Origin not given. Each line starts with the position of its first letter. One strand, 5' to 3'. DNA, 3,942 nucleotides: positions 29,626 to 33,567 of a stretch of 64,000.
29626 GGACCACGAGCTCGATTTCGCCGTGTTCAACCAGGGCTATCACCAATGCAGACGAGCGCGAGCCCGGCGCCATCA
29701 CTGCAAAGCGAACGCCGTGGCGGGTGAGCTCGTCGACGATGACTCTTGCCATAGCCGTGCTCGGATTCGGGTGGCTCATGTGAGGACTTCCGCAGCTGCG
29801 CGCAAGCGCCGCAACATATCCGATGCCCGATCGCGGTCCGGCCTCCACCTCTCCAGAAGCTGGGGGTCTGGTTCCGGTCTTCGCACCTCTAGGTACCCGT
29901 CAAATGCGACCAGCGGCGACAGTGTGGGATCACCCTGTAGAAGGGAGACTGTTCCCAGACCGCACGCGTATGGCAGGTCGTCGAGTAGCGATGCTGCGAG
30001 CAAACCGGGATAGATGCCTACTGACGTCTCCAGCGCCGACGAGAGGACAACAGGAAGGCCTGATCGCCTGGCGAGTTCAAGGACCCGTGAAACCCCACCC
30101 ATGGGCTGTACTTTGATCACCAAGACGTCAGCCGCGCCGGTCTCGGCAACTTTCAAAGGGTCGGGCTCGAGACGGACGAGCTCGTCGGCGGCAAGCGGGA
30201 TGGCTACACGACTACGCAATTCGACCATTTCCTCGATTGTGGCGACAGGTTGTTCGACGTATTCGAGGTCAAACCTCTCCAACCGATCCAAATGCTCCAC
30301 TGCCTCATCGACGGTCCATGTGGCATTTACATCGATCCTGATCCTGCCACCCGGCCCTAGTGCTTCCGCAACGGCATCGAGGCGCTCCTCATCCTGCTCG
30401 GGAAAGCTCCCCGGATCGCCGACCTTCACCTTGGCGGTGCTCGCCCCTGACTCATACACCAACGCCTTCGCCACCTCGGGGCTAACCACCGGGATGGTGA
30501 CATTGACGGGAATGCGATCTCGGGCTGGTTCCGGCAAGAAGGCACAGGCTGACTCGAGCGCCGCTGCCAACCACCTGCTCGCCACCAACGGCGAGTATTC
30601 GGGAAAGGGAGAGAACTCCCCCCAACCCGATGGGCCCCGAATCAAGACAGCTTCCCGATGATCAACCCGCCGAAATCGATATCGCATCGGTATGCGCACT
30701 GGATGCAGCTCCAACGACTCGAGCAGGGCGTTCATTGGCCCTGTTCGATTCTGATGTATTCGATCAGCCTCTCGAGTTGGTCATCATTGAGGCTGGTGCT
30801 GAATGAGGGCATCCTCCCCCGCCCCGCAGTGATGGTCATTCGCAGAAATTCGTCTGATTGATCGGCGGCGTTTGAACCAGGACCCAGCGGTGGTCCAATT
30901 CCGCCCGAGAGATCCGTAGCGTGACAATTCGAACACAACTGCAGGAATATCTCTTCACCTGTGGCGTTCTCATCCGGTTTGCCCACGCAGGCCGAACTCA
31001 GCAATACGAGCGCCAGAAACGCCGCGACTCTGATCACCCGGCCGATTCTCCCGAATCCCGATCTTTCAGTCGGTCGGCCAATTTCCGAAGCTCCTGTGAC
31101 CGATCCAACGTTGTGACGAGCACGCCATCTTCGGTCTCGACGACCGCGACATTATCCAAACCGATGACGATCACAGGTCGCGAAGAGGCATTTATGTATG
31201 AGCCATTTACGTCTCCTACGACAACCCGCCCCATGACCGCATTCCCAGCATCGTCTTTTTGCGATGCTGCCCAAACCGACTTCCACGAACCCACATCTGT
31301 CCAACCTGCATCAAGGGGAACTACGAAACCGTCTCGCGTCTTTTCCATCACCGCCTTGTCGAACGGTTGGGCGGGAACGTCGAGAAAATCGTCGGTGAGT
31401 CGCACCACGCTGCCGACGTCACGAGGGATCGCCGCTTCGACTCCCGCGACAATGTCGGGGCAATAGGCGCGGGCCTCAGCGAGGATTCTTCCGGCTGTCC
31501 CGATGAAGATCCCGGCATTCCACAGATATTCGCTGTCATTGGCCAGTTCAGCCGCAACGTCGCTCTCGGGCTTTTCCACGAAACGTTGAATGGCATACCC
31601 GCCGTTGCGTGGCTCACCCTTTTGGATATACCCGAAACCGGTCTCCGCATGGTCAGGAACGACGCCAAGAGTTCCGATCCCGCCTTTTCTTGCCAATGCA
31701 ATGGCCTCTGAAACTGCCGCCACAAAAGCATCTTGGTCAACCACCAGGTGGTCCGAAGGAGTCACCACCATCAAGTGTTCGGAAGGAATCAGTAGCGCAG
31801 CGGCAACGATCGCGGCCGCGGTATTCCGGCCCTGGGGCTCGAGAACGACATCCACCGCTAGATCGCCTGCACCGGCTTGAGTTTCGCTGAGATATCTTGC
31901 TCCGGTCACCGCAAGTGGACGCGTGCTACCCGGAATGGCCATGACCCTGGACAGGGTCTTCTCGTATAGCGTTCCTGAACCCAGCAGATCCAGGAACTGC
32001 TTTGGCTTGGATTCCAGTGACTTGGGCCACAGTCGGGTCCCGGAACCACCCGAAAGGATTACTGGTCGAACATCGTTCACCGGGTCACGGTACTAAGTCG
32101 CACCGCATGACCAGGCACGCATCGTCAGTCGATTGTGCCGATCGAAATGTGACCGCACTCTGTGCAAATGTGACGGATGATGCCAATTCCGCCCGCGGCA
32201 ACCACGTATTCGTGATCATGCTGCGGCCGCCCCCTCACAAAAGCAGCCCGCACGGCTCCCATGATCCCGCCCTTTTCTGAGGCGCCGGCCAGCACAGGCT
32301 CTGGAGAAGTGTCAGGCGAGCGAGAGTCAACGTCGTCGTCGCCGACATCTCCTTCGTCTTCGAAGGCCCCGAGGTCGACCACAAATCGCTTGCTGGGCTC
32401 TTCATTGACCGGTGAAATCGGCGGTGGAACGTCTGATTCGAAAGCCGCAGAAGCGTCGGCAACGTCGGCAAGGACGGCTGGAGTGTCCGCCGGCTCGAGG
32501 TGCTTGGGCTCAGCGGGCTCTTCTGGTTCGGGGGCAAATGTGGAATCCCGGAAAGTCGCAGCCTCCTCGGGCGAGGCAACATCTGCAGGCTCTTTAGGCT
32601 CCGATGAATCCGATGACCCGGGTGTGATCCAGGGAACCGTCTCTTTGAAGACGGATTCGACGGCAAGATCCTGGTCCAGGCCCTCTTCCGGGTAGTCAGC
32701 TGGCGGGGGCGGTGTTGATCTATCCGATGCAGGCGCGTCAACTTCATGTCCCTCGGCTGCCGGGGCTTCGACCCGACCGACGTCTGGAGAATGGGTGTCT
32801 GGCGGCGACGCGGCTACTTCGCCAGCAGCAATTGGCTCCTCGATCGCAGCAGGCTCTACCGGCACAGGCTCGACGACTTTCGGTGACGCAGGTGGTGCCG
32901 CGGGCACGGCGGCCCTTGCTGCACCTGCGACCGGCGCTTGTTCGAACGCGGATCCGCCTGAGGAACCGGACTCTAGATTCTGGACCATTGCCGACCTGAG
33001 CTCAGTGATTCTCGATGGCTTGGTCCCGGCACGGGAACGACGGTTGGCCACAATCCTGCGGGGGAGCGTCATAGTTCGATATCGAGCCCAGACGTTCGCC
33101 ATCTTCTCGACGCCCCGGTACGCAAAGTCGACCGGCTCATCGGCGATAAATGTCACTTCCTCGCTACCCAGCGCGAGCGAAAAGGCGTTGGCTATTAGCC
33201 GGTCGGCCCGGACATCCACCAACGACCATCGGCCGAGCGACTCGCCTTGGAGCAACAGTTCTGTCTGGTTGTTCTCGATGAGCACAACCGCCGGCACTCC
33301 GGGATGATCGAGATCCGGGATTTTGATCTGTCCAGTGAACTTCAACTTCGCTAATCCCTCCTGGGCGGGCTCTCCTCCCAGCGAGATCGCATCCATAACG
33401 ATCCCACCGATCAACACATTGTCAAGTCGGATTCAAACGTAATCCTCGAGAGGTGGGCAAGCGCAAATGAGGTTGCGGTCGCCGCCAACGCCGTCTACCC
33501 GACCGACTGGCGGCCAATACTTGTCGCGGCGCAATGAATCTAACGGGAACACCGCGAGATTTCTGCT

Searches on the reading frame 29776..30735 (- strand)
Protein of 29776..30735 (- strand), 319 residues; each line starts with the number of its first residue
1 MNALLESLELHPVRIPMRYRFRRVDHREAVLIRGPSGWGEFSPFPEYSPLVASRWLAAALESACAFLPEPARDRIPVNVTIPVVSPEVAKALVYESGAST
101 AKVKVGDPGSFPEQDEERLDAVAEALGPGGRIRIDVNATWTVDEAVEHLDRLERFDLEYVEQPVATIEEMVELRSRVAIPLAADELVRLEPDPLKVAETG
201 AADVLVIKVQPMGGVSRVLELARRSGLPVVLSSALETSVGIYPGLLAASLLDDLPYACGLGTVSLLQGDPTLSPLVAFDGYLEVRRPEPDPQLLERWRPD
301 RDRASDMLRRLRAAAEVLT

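Call 42: search_protein_families(library=pfam, proteins=[window:29776-30735:-], max_evalue=0.001)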
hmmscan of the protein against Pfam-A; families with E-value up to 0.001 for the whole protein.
window:29776-30735:- (319 aa): 2 families
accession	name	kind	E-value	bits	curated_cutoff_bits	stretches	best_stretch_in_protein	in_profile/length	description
PF13378.12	MR_MLE_C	-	6.3e-32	111.5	29.4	1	89-285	6-206/219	Enolase C-terminal domain-like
PF18374.6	Enolase_like_N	-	1.1e-24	85.9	25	1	13-63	2-52/52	Enolase N-terminal domain-like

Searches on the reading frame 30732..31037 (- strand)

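Call 42: search_protein_families(library=pfam, proteins=[window:30732-31037:-], max_evalue=0.001)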
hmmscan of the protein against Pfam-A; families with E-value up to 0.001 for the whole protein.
window:30732-31037:- (101 aa): 2 families
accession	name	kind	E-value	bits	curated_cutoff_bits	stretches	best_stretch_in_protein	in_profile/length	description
PF13442.11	Cytochrome_CBB3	-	3.4e-14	53.4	27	1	24-95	3-68/68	Cytochrome C oxidase, cbb3-type, subunit III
PF00034.26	Cytochrom_C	-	2.9e-06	28.9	21.3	1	25-96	2-87/90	Cytochrome c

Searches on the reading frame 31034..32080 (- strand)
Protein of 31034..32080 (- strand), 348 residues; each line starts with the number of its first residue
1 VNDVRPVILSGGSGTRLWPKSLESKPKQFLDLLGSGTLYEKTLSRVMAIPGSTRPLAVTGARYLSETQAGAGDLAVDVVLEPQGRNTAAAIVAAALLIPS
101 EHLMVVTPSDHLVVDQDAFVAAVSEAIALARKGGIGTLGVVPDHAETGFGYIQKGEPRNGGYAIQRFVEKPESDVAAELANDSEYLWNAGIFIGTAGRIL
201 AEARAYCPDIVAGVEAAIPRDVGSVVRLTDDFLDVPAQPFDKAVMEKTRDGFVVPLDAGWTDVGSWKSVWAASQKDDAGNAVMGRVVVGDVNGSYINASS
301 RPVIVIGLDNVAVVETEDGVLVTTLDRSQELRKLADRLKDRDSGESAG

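Call 5: search_protein_families(library=pfam, proteins=[window:31034-32080:-])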
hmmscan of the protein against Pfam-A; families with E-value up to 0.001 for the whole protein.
window:31034-32080:- (348 aa): 3 families
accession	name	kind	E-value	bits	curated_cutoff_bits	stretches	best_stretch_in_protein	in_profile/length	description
PF00483.29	NTP_transferase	-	1.4e-41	143.1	21.2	1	6-277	2-243/245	Nucleotidyl transferase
PF22640.1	ManC_GMP_beta-helix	-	1.1e-08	35.3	27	1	284-338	1-55/55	MannoseP isomerase/GMP-like beta-helix domain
PF12804.13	NTP_transf_3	-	3.2e-06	27.8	27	1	7-125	2-110/160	MobA-like NTP transferase domain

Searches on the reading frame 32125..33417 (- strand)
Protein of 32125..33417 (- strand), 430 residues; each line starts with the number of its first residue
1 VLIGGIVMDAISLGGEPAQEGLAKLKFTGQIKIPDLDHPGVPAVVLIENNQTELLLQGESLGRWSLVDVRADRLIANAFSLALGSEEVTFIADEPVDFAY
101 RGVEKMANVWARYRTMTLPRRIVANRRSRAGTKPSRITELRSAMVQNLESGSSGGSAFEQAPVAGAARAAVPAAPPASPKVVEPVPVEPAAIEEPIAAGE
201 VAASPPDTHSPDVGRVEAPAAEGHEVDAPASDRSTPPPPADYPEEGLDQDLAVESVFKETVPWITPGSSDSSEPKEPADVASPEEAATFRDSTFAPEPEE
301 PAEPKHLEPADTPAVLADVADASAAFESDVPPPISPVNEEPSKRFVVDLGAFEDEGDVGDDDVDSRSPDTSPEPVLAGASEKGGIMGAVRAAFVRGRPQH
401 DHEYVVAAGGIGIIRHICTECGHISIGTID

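Call 5: search_protein_families(library=pfam, proteins=[window:32125-33417:-])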
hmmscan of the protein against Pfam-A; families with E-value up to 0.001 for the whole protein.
window:32125-33417:- (430 aa): 0 families

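Call 34: search_protein_families(library=ncbifam, proteins=[window:32125-33417:-], max_evalue=0.01)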
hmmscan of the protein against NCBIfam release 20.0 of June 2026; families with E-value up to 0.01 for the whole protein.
window:32125-33417:- (430 aa): 0 families

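Call 43: search_solved_structures(query=window:32125-33417:-, max_evalue=1)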
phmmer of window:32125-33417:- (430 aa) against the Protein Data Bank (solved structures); distinct sequences matched with E-value up to 1: 1.
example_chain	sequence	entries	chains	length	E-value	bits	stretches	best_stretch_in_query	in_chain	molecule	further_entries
5zza_P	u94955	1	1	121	0.15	14.7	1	22-77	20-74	Uncharacterized protein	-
